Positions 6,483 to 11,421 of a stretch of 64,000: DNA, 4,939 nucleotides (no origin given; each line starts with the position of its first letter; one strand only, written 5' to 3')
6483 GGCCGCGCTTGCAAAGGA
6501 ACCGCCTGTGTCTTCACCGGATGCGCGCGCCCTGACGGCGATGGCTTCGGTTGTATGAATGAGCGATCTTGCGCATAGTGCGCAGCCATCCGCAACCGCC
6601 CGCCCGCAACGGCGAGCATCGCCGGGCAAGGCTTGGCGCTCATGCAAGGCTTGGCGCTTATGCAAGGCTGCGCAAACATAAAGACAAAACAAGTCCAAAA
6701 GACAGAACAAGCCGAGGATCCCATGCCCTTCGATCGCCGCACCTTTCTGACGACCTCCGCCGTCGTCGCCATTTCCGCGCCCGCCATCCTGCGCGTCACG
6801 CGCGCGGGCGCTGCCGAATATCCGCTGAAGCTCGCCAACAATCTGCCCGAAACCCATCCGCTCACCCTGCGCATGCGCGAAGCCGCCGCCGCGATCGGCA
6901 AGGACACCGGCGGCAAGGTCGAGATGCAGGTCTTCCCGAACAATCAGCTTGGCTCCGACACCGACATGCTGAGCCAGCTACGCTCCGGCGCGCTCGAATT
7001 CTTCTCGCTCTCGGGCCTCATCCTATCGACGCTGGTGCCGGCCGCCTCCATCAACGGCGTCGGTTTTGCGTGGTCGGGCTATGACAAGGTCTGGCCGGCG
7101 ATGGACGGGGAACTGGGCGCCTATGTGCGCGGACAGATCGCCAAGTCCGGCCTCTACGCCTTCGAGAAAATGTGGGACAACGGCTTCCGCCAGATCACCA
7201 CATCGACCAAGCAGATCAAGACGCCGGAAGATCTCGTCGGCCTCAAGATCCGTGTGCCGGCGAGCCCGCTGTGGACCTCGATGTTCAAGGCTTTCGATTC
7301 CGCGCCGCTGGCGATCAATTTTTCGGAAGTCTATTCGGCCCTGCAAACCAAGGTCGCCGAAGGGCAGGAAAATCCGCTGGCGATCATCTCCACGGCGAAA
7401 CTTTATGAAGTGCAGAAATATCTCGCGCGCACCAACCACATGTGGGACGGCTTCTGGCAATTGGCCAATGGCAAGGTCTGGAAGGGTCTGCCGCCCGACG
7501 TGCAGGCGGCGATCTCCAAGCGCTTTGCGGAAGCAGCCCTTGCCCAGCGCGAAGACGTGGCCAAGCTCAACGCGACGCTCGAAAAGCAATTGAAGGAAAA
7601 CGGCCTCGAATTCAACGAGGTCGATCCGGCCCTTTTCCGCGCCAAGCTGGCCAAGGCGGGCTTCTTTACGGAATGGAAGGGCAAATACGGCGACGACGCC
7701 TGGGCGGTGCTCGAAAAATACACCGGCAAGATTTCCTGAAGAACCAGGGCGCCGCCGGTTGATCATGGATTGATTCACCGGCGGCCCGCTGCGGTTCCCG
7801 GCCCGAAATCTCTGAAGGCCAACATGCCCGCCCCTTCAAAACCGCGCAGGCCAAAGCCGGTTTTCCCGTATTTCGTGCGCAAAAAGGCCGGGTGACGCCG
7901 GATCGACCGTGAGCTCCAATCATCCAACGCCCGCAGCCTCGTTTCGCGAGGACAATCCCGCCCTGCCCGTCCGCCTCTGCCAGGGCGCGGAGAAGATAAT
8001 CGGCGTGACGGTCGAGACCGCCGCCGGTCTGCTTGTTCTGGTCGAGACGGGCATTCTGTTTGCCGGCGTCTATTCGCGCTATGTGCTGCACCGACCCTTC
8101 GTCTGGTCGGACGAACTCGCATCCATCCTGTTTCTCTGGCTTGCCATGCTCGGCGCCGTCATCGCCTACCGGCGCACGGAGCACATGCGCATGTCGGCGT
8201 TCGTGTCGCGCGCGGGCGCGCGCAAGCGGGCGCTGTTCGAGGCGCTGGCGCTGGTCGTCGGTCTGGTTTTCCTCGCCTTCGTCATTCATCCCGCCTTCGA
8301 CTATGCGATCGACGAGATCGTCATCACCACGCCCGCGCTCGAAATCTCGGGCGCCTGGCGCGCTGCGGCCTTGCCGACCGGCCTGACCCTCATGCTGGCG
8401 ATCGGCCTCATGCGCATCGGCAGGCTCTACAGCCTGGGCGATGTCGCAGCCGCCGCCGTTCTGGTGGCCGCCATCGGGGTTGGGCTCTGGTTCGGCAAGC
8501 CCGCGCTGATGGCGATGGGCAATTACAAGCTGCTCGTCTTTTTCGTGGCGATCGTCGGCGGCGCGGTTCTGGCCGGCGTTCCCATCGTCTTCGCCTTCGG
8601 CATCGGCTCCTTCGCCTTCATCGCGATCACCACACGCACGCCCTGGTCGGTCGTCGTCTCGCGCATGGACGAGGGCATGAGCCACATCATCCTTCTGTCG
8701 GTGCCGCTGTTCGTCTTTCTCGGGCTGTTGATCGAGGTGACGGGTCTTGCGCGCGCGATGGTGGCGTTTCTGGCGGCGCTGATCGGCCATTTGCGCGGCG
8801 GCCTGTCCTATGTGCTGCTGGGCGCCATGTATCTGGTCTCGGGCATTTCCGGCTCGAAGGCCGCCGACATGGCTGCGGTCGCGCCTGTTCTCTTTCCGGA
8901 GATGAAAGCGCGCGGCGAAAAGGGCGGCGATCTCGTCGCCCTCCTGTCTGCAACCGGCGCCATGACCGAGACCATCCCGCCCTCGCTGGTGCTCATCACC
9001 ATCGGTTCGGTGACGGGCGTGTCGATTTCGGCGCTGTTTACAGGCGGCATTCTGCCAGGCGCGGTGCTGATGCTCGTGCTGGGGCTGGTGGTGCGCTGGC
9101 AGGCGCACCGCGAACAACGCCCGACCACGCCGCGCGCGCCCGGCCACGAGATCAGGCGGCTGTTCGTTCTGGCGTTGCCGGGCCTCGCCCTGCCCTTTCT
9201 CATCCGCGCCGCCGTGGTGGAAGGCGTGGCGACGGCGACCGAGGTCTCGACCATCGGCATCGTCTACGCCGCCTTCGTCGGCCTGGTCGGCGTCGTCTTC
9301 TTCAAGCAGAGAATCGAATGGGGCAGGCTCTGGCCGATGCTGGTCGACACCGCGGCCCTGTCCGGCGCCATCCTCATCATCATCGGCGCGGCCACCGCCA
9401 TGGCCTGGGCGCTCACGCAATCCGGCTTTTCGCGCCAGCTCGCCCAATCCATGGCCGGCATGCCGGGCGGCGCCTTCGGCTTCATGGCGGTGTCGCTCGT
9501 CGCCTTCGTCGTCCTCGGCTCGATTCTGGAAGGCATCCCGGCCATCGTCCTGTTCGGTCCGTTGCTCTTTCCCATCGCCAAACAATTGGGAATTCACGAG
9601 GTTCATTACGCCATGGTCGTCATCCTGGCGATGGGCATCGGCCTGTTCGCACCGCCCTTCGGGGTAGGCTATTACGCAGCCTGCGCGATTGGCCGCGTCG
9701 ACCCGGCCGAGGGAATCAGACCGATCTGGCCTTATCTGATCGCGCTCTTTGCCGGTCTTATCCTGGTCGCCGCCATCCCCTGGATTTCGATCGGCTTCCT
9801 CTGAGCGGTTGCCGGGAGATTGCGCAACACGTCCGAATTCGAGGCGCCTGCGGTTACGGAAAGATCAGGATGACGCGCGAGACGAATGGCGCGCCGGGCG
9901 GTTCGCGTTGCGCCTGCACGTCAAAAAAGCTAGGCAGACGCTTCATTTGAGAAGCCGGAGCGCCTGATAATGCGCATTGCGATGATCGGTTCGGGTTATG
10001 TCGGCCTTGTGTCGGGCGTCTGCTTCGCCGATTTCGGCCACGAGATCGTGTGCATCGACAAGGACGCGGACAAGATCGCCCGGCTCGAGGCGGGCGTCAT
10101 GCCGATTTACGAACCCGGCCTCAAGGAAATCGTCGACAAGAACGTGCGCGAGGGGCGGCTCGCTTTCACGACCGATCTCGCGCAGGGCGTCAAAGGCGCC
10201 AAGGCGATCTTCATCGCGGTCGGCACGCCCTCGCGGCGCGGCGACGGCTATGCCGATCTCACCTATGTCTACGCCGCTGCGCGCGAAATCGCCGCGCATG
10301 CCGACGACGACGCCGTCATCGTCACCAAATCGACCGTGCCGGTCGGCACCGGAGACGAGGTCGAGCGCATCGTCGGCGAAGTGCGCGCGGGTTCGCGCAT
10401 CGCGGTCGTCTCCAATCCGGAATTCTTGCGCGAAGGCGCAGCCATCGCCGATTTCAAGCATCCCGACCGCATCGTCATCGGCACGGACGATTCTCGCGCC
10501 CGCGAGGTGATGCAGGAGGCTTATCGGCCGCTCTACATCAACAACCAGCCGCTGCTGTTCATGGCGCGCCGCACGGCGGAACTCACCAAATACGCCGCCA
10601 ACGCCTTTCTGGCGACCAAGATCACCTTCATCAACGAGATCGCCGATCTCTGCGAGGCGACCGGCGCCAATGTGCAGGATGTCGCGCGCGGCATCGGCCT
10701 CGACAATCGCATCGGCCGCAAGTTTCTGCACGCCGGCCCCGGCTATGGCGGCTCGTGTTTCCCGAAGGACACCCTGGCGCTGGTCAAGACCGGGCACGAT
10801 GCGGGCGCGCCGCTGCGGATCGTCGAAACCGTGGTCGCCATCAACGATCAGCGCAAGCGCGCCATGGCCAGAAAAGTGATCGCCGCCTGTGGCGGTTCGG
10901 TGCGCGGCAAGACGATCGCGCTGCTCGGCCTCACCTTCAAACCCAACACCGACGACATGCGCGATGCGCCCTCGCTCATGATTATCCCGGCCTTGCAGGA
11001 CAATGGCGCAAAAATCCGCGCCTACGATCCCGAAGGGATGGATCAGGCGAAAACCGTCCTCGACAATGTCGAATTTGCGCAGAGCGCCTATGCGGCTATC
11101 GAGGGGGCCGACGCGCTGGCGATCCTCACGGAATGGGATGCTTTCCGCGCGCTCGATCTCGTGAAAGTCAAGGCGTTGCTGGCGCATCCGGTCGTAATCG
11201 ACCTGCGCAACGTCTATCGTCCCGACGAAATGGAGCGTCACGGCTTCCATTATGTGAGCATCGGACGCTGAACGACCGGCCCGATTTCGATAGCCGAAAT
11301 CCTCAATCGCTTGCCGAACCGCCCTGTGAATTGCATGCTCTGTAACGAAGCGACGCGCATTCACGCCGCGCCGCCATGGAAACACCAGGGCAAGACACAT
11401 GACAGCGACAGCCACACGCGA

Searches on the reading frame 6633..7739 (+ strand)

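Call 20: search_protein_families(library=pfam, proteins=[window:6633-7739:+], max_evalue=0.0001)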
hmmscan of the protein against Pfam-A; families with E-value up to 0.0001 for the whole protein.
window:6633-7739:+ (368 aa): 1 family
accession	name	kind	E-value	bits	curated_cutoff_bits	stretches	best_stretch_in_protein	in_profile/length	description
PF03480.18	DctP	-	5.3e-69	233.1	23.4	1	68-333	2-269/286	Bacterial extracellular solute-binding protein, family 7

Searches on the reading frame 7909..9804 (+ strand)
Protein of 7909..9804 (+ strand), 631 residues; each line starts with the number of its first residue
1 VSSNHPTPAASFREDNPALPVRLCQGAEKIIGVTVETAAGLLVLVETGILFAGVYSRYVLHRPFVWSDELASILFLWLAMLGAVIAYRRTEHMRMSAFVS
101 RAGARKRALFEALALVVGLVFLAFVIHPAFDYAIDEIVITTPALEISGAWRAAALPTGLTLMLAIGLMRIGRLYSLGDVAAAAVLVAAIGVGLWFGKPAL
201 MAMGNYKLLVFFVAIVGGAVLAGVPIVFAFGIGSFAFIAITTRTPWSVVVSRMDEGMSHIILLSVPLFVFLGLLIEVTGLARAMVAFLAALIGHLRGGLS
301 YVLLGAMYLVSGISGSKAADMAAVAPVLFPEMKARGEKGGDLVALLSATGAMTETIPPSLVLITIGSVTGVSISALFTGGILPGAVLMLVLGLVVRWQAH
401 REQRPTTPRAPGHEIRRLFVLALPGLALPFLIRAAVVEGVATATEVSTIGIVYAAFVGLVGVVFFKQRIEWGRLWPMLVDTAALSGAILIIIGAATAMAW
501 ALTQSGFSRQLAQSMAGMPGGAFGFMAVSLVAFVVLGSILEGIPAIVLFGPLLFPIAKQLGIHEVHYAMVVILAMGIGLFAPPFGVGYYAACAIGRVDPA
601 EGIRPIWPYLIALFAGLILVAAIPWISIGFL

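Call 20: search_protein_families(library=pfam, proteins=[window:7909-9804:+], max_evalue=0.0001)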
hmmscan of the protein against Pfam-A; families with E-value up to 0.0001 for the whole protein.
window:7909-9804:+ (631 aa): 3 families
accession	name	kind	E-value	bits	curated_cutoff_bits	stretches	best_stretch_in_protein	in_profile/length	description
PF06808.19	DctM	-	2.1e-97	327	23.8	1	220-626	8-413/413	Tripartite ATP-independent periplasmic transporter, DctM component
PF04290.18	DctQ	-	4.3e-25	88.6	28.3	1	47-173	2-129/132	Tripartite ATP-independent periplasmic transporters, DctQ component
PF03600.22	CitMHS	-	9.1e-05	22.1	31.9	1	446-612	8-147/336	Citrate transporter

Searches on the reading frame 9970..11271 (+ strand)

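Call 20: search_protein_families(library=pfam, proteins=[window:9970-11271:+], max_evalue=0.0001)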
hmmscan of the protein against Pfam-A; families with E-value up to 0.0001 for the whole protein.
window:9970-11271:+ (433 aa): 3 families
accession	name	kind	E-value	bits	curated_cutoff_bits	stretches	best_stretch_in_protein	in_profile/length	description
PF03721.20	UDPG_MGDP_dh_N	-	3.1e-65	219.7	27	1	1-183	1-186/187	UDP-glucose/GDP-mannose dehydrogenase family, NAD binding domain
PF00984.24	UDPG_MGDP_dh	-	8.7e-38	128.8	25.4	1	201-293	1-93/94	UDP-glucose/GDP-mannose dehydrogenase family, central domain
PF03720.21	UDPG_MGDP_dh_C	-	7.6e-35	119.8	30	1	317-418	1-103/103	UDP-glucose/GDP-mannose dehydrogenase family, UDP binding domain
